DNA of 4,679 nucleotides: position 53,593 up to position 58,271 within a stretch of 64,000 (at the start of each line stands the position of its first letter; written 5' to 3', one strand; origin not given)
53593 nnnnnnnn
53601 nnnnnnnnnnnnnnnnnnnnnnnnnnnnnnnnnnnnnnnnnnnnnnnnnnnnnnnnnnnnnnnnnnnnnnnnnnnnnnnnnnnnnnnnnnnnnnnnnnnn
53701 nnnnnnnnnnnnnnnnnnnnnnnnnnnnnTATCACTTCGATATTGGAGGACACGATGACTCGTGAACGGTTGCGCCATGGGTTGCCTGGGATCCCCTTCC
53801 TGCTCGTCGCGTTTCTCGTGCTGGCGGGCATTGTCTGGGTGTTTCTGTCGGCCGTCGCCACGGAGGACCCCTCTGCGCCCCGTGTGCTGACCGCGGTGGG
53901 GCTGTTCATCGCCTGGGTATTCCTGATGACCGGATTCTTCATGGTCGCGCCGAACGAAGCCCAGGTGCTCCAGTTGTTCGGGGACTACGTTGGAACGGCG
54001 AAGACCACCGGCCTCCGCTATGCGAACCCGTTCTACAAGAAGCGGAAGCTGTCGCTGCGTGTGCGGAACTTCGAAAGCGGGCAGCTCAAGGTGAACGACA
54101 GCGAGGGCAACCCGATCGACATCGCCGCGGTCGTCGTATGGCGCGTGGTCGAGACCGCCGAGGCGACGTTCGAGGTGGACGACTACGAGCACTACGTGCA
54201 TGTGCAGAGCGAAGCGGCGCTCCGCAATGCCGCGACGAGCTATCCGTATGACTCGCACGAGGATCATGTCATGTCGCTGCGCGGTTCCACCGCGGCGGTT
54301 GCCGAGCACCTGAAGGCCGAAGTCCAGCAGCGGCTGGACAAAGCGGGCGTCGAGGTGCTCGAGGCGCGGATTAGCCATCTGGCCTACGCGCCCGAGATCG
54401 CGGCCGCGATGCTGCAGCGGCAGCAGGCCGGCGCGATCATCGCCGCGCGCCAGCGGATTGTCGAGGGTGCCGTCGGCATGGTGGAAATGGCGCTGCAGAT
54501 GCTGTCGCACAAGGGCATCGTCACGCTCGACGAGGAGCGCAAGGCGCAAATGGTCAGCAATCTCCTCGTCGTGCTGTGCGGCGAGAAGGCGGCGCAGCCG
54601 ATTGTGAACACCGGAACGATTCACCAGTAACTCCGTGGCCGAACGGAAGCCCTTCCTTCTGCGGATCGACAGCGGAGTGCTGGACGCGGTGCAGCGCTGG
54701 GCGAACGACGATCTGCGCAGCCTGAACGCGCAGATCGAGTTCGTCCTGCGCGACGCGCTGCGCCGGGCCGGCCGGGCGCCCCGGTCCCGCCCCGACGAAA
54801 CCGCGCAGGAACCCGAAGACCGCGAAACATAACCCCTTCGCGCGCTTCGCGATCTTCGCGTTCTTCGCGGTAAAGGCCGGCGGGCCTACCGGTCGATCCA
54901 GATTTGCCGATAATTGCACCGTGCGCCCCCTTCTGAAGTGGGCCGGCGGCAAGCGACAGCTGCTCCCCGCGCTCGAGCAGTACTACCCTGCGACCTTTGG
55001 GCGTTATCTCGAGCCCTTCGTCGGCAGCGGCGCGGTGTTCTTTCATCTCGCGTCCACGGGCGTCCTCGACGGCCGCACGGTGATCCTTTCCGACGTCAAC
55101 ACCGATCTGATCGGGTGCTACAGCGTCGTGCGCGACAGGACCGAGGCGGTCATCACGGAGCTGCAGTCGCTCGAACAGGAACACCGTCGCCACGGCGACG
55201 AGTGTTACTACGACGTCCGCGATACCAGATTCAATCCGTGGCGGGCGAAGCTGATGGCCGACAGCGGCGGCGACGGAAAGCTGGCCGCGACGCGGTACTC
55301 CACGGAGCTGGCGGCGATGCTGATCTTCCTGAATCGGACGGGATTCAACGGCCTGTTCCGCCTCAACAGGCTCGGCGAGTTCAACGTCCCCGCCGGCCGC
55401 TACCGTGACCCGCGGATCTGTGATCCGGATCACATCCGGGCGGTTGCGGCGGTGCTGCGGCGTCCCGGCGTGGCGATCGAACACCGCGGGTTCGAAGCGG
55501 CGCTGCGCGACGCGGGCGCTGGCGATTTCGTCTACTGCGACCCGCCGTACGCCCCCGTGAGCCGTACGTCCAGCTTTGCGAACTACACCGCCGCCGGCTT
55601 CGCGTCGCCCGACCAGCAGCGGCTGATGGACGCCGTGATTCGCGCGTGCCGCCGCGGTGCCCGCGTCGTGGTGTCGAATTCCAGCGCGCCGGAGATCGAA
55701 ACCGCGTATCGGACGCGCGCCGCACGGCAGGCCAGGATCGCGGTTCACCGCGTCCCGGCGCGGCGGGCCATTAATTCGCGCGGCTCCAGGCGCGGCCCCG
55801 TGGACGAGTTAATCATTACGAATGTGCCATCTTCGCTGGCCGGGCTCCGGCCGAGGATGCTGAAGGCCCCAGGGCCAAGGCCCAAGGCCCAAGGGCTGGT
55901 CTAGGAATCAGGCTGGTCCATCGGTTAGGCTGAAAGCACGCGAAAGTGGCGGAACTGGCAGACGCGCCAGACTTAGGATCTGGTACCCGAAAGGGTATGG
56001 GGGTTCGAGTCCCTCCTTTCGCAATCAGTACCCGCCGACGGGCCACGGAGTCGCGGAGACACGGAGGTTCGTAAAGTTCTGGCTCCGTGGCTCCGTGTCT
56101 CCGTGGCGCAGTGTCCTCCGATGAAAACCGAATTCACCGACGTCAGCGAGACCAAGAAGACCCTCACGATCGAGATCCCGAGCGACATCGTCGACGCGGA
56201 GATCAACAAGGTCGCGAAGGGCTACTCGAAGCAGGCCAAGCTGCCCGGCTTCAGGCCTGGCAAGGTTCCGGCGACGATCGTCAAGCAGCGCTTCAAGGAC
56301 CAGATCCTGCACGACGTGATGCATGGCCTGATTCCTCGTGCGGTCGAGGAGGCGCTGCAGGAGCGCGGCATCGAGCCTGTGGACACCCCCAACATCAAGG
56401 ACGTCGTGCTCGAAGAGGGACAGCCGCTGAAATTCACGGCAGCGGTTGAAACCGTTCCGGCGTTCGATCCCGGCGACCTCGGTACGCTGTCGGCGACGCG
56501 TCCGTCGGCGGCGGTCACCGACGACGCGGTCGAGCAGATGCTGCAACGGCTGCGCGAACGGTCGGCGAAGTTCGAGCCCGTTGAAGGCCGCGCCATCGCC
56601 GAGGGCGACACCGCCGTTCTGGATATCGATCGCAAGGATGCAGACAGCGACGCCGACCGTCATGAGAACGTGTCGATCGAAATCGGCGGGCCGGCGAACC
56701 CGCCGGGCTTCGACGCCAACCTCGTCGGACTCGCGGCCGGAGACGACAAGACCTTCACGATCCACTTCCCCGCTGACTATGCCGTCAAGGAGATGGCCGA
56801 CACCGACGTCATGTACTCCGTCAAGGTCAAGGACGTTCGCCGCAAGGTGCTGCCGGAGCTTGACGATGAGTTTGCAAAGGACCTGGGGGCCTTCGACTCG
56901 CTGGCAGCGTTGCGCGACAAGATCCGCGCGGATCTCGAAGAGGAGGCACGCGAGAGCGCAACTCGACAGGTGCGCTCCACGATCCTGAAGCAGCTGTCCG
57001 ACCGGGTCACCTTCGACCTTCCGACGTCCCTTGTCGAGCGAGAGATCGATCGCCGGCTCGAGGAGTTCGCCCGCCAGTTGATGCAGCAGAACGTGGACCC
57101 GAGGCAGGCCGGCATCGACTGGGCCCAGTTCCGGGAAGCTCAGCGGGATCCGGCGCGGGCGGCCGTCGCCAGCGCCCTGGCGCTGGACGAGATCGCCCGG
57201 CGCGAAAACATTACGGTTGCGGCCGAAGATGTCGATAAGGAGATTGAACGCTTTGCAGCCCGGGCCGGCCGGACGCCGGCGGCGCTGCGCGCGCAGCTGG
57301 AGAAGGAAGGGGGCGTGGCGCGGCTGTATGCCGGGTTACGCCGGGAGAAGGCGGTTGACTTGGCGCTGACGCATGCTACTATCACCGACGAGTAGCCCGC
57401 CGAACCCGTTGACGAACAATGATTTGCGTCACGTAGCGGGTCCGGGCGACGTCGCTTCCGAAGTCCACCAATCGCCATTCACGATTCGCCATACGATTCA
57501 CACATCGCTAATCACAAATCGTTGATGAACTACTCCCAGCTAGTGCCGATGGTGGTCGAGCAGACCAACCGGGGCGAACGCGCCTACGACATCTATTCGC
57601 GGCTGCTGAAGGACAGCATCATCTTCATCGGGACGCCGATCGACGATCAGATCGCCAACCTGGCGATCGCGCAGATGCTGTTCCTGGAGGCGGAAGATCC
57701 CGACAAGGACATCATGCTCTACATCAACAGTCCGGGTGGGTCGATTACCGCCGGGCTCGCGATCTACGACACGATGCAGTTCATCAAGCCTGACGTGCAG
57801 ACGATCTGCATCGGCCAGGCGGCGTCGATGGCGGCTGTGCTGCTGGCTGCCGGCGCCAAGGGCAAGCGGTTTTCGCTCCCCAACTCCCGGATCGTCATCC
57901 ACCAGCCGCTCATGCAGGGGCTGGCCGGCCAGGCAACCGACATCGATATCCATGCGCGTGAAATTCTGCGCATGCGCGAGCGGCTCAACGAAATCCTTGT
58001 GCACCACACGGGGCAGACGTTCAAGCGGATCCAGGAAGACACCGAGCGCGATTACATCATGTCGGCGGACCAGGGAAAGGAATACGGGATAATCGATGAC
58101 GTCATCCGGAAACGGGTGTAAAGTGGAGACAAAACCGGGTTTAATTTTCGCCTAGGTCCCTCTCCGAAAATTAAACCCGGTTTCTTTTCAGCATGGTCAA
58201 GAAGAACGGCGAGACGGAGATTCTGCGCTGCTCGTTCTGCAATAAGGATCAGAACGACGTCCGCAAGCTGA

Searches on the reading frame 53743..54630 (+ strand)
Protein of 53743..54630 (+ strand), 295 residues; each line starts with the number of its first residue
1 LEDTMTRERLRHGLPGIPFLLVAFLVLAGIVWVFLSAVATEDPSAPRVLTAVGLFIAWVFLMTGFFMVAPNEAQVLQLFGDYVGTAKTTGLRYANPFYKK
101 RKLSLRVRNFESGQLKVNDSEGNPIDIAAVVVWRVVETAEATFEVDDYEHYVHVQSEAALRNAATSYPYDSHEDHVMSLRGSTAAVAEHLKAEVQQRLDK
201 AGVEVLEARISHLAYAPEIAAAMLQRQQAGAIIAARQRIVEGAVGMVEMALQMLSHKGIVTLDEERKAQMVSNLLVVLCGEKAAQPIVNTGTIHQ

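Call 53: search_protein_families(library=pfam, proteins=[window:53743-54630:+])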
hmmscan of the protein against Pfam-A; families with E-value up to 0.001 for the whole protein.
window:53743-54630:+ (295 aa): 1 family
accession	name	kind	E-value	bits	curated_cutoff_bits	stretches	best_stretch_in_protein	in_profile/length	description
PF01145.31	Band_7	-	2.5e-23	83.5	23.6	1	67-241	2-173/176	SPFH domain / Band 7 family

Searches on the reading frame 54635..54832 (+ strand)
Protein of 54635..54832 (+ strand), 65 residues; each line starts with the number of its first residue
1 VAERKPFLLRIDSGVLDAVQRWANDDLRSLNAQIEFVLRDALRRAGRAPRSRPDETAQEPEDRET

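Call 53: search_protein_families(library=pfam, proteins=[window:54635-54832:+])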
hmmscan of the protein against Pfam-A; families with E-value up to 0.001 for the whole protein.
window:54635-54832:+ (65 aa): 1 family
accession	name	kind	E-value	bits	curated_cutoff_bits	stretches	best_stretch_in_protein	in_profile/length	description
PF03869.20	Arc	-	0.00021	21.5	20.4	1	6-47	6-47/50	Arc-like DNA binding domain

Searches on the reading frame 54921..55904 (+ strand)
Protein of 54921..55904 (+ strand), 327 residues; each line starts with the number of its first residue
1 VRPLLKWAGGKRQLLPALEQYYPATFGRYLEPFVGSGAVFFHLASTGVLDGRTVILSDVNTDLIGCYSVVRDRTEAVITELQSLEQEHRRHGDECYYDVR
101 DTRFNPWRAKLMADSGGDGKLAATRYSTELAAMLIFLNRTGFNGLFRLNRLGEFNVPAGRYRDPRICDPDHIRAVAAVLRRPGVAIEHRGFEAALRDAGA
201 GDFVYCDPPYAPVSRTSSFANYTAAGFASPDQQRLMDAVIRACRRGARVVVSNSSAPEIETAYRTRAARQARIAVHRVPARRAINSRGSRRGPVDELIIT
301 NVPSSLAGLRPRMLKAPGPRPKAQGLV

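Call 53: search_protein_families(library=pfam, proteins=[window:54921-55904:+])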
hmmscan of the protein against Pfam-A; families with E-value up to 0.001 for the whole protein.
window:54921-55904:+ (327 aa): 1 family
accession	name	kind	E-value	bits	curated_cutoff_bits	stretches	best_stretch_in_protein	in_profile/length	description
PF02086.21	MethyltransfD12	-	2.4e-51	175.4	22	1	7-268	1-242/253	D12 class N6 adenine-specific DNA methyltransferase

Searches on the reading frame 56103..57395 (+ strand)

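Call 11: search_protein_families(library=pfam, proteins=[window:56103-57395:+])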
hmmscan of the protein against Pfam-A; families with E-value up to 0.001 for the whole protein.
window:56103-57395:+ (430 aa): 3 families
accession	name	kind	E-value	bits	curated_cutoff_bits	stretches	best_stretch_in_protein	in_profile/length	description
PF05697.18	Trigger_N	-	6.3e-41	140.5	22.2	1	7-150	1-144/144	Bacterial trigger factor protein (TF)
PF05698.19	Trigger_C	-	1.2e-33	116.9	22.7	1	266-422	1-161/162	Bacterial trigger factor protein (TF) C-terminus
PF00254.34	FKBP_C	-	8.7e-06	26.4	21.1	1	174-241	20-92/94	FKBP-type peptidyl-prolyl cis-trans isomerase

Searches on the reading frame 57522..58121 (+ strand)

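Call 11: search_protein_families(library=pfam, proteins=[window:57522-58121:+])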
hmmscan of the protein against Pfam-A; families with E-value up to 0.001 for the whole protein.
window:57522-58121:+ (199 aa): 1 family
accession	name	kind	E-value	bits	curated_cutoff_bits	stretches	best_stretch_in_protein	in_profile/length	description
PF00574.28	CLP_protease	-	7e-85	283.9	20.2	1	17-197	2-181/182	Clp protease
